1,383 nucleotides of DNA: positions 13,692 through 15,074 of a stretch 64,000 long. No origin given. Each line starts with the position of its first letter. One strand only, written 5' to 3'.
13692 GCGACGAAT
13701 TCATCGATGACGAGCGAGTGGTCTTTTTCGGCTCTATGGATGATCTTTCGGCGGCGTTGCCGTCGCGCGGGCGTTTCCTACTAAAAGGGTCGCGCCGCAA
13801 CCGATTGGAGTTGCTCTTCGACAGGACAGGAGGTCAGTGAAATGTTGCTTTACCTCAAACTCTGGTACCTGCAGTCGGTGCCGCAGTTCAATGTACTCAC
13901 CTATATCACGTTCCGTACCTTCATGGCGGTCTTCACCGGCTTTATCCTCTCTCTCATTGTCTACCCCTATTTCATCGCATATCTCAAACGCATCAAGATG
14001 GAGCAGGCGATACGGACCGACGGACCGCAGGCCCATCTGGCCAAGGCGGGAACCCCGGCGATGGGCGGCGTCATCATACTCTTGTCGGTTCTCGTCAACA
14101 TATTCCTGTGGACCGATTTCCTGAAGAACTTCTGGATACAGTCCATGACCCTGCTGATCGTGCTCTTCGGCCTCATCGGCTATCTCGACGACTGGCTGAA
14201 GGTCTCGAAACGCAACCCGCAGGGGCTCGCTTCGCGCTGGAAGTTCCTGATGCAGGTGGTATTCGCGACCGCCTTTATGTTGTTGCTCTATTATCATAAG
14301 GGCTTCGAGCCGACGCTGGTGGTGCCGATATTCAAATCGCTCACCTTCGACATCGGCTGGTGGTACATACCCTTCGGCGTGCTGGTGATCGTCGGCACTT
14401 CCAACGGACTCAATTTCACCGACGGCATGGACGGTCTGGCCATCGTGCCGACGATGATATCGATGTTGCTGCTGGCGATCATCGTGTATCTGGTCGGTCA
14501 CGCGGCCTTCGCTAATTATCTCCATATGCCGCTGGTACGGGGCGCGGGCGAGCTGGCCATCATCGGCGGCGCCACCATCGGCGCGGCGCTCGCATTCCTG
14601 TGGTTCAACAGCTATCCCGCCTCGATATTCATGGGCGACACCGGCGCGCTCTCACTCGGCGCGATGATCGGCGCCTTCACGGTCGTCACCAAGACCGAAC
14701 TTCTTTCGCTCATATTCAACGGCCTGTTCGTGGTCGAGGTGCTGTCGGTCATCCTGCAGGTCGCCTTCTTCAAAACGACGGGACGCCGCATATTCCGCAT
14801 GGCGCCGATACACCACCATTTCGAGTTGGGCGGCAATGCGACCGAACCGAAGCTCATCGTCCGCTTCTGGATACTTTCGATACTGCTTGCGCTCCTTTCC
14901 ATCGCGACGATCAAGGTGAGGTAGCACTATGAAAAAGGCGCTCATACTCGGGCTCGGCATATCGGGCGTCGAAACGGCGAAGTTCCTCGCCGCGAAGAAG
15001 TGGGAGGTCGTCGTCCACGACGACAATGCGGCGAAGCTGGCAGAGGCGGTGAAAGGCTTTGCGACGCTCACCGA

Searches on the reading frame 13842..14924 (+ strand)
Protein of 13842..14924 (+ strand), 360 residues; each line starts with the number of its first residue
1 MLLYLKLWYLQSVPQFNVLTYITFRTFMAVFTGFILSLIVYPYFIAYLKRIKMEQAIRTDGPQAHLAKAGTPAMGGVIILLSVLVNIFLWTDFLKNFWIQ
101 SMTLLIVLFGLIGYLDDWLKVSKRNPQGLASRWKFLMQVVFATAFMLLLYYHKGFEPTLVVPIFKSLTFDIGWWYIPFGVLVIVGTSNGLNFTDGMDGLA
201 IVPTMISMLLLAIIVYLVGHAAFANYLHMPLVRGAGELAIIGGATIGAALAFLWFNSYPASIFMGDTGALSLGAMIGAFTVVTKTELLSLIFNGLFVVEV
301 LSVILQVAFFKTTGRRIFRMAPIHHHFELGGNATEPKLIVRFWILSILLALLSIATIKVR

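Call 52: list_cluster_members(proteins=[P0006, P0007, P0009, window:41160-42536:+, window:13842-14924:+, window:42523-43620:+])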
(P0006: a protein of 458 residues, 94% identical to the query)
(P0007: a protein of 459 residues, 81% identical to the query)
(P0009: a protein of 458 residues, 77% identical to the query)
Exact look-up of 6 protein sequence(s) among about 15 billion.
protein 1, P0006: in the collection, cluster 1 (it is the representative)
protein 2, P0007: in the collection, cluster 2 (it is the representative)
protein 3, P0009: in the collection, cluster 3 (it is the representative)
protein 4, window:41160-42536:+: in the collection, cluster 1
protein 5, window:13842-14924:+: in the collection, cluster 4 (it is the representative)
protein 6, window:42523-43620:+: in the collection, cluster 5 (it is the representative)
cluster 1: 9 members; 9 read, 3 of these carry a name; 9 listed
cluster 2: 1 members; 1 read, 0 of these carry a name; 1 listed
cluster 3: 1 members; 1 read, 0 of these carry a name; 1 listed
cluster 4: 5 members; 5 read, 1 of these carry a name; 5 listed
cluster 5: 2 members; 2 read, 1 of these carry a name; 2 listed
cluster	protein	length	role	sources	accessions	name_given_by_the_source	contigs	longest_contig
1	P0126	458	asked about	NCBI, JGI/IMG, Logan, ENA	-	-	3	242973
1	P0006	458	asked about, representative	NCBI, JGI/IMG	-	-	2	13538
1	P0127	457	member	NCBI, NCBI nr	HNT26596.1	MAG TPA: sigma-54 dependent transcriptional regulator [bacterium] | sigma-54 dependent transcriptional regulator [bacterium]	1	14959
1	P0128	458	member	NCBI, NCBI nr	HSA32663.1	MAG TPA: sigma-54 dependent transcriptional regulator [bacterium] | sigma-54 dependent transcriptional regulator [bacterium]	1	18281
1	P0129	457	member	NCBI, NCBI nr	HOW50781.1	MAG TPA: sigma-54 dependent transcriptional regulator [bacterium] | sigma-54 dependent transcriptional regulator [bacterium]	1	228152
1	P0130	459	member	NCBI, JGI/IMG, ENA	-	-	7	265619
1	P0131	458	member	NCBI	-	-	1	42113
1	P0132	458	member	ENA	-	-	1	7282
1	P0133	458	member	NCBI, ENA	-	-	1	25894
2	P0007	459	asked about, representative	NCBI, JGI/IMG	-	-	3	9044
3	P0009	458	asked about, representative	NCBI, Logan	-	-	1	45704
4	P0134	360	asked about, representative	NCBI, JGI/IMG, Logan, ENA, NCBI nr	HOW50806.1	MAG TPA: phospho-N-acetylmuramoyl-pentapeptide-transferase [bacterium] | phospho-N-acetylmuramoyl-pentapeptide-transferase [bacterium]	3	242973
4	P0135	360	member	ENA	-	-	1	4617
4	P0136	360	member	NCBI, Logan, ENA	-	-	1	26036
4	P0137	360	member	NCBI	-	-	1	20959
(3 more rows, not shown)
